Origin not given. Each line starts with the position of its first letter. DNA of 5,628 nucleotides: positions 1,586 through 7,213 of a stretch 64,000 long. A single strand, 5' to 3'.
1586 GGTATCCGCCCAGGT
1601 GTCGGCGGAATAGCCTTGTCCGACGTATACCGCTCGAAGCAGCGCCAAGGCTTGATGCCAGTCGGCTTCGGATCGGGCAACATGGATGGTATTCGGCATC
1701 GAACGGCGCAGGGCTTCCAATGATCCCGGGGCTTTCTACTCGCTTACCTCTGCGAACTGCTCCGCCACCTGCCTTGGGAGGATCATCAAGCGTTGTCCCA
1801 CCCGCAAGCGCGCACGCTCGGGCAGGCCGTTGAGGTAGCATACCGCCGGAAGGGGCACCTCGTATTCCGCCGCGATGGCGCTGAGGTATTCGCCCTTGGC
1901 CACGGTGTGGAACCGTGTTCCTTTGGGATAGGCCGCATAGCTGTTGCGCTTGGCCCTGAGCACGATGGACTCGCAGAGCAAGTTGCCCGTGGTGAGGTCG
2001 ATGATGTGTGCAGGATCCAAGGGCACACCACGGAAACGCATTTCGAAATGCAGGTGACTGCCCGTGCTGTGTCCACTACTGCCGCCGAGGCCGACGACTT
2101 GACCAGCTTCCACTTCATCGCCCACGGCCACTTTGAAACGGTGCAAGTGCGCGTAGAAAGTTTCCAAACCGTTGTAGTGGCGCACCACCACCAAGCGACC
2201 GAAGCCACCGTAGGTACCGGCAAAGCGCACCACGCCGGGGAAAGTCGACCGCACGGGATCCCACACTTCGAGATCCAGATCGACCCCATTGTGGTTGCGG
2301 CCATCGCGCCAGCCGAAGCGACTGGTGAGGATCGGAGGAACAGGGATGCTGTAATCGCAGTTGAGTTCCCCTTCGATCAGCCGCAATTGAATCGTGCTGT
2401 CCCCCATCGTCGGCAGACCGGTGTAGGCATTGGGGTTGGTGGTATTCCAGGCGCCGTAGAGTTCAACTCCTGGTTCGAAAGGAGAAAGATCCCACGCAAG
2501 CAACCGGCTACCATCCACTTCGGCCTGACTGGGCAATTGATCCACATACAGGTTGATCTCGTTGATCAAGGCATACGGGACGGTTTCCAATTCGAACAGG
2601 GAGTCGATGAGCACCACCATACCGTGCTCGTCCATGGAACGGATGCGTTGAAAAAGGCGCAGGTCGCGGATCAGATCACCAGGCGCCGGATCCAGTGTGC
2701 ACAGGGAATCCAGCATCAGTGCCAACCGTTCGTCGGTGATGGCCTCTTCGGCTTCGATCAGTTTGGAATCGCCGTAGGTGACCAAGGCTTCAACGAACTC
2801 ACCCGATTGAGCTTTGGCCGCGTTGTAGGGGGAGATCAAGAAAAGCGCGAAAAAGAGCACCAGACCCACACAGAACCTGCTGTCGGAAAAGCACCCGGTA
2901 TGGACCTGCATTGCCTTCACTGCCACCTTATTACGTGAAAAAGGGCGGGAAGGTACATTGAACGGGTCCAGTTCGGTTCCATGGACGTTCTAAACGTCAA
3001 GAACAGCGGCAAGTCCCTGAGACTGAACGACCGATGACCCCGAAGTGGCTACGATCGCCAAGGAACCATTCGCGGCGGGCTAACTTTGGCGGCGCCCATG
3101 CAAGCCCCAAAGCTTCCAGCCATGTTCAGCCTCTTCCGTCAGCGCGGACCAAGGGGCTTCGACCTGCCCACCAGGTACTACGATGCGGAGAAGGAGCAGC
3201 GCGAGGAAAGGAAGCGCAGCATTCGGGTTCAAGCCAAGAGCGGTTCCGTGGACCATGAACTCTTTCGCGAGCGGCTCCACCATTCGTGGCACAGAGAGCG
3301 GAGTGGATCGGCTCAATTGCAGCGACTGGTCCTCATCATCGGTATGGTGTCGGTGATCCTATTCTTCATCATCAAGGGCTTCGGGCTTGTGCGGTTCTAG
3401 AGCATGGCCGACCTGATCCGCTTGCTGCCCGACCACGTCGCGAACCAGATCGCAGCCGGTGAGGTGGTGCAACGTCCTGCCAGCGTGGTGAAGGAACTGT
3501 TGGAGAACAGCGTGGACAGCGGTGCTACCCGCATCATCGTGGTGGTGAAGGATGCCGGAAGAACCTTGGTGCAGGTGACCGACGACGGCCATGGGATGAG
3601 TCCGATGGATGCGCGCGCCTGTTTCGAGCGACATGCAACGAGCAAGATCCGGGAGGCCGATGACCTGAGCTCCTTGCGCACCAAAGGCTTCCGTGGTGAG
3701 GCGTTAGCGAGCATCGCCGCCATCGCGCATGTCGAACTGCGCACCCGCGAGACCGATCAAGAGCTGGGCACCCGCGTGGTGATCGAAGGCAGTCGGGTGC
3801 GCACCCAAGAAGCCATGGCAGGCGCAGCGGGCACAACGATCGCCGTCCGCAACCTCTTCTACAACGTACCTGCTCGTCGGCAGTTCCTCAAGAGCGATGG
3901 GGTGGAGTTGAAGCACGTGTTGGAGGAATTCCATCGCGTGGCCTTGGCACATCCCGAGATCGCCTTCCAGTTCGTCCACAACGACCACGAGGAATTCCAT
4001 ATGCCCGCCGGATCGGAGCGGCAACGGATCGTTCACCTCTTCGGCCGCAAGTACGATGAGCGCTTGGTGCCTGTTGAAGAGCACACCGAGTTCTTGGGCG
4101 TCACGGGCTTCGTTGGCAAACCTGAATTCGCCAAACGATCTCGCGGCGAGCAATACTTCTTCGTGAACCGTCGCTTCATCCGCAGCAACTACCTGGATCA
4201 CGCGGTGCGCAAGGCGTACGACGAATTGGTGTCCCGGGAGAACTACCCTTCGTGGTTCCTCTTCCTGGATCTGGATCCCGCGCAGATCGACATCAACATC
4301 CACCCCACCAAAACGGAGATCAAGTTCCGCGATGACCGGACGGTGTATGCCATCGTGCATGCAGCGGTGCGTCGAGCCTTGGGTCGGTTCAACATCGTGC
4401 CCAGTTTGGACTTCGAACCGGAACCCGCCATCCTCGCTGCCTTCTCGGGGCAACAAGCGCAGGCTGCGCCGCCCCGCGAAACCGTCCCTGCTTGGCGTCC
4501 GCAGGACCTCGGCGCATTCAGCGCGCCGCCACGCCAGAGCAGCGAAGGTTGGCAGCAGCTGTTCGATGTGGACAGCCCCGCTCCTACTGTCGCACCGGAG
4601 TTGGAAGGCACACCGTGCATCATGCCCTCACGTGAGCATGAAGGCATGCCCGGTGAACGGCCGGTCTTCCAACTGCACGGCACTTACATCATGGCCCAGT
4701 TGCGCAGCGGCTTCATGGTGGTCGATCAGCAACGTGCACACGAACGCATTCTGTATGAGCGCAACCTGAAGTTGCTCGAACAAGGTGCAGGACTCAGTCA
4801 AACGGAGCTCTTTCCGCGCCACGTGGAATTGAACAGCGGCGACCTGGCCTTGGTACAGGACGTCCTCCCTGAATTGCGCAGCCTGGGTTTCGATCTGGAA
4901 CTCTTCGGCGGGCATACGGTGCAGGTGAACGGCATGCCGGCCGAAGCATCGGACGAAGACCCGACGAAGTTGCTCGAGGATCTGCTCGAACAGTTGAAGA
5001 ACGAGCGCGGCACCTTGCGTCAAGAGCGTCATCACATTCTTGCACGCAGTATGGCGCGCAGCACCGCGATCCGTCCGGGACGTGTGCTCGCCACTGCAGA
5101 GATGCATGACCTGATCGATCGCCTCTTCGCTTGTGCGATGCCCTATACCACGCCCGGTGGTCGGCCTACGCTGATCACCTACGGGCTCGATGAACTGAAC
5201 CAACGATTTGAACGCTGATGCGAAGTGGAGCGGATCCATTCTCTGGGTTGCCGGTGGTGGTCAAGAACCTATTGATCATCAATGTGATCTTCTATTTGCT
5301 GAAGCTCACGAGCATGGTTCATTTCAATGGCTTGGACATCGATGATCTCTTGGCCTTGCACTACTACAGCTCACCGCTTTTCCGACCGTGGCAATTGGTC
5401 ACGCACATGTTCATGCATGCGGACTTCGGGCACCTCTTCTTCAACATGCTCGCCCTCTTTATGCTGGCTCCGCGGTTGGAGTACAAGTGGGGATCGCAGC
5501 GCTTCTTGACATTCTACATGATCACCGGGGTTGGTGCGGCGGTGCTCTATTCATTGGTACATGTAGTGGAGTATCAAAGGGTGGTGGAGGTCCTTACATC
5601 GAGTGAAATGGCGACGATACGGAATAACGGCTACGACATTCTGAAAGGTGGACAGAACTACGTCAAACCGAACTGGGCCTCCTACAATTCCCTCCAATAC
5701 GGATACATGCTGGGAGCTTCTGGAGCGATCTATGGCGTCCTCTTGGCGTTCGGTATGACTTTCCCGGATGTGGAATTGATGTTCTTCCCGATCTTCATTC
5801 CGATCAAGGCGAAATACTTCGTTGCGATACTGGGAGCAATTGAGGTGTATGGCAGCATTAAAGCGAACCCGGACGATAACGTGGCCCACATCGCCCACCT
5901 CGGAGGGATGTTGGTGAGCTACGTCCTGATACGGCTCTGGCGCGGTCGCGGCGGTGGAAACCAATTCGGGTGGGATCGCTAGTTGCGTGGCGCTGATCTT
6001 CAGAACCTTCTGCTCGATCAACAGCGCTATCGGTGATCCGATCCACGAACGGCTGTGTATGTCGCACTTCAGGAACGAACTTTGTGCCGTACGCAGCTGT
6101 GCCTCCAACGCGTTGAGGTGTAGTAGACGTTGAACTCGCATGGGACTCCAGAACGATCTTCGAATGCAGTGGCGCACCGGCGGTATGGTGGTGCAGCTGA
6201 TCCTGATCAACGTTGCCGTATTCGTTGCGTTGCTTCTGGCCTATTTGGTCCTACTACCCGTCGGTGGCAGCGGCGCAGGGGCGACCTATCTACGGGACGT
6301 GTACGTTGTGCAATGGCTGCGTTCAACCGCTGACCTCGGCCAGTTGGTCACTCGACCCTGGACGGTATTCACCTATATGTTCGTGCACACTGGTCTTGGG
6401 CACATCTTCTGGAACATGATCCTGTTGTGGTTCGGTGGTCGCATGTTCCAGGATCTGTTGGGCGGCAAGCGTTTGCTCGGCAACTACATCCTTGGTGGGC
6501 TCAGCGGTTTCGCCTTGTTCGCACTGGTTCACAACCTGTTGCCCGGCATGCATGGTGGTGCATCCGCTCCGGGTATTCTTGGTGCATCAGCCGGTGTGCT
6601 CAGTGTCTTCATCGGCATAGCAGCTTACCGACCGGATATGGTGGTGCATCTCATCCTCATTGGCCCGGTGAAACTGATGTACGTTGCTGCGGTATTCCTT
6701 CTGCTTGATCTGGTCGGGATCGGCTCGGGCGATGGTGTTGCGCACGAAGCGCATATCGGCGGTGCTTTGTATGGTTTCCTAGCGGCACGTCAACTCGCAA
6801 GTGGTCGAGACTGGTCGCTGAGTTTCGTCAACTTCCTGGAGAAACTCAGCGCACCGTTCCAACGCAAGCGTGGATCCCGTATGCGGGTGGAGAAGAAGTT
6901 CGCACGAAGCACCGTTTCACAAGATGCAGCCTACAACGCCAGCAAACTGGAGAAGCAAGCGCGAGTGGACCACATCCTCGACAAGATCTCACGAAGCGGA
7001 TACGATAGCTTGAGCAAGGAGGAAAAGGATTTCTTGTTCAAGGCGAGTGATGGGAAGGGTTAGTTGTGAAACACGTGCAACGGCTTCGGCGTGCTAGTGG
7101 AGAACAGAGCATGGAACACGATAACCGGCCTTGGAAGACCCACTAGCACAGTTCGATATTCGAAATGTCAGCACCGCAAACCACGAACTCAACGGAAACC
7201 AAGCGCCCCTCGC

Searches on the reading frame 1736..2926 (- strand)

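Call 21: search_protein_families(library=pfam, proteins=[window:1736-2926:-], max_evalue=0.0001)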
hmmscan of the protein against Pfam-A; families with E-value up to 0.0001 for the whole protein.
window:1736-2926:- (396 aa): 2 families
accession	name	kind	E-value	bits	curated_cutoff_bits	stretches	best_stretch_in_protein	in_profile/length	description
PF01551.29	Peptidase_M23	-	6.5e-29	100.4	28.7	1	211-305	2-96/96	Peptidase family M23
PF01476.26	LysM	-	8.1e-07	29.3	20.9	1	340-381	1-41/43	LysM domain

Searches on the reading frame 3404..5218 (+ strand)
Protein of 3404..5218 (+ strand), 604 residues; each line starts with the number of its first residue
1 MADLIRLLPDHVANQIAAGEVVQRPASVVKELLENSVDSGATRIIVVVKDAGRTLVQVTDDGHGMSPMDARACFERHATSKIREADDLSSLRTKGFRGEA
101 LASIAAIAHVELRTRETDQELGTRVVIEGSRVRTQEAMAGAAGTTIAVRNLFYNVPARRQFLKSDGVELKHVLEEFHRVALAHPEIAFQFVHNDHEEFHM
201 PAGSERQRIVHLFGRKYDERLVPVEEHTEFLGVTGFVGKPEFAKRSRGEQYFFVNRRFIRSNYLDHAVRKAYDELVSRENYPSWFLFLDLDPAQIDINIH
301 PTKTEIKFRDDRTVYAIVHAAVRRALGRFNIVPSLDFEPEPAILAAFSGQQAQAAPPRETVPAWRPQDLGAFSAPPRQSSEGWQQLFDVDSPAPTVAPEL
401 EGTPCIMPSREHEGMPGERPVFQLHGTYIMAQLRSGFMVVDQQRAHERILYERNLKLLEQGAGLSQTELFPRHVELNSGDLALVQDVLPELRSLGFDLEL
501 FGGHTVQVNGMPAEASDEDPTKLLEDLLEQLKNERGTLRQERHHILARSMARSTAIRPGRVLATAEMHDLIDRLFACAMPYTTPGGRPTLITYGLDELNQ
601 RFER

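Call 10: search_protein_families(library=pfam, proteins=[window:3404-5218:+], max_evalue=0.0001)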
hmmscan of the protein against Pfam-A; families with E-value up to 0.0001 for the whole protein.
window:3404-5218:+ (604 aa): 4 families
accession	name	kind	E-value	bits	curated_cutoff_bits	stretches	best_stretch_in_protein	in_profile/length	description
PF01119.25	DNA_mis_repair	-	3e-36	124.1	26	1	210-326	2-118/119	DNA mismatch repair protein, C-terminal domain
PF08676.16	MutL_C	-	1.3e-29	103.2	25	1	422-560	2-140/142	MutL C terminal dimerisation domain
PF13589.12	HATPase_c_3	-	3.2e-12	47.1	25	1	26-121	4-99/137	Histidine kinase-, DNA gyrase B-, and HSP90-like ATPase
PF02518.31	HATPase_c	-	1.1e-07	32.7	26.4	1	24-127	5-105/111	Histidine kinase-, DNA gyrase B-, and HSP90-like ATPase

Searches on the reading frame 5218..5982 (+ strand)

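Call 10: search_protein_families(library=pfam, proteins=[window:5218-5982:+], max_evalue=0.0001)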
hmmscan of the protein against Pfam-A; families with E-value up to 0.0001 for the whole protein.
window:5218-5982:+ (254 aa): 2 families
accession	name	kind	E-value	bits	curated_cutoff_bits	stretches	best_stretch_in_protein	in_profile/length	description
PF01694.28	Rhomboid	-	1e-26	94.3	22.6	1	56-240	3-139/143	Rhomboid domain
PF08551.15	DUF1751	-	9.5e-09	36.2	22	1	54-120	5-71/99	Eukaryotic integral membrane protein (DUF1751)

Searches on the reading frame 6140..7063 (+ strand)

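Call 10: search_protein_families(library=pfam, proteins=[window:6140-7063:+], max_evalue=0.0001)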
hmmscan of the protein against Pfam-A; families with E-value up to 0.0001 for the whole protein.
window:6140-7063:+ (307 aa): 2 families
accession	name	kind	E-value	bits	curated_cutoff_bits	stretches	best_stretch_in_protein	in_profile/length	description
PF01694.28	Rhomboid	-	1.5e-18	67.8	22.6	1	72-216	3-137/143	Rhomboid domain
PF20216.3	DUF6576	-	2.7e-11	43.9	27.3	1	262-299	4-41/47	Family of unknown function (DUF6576)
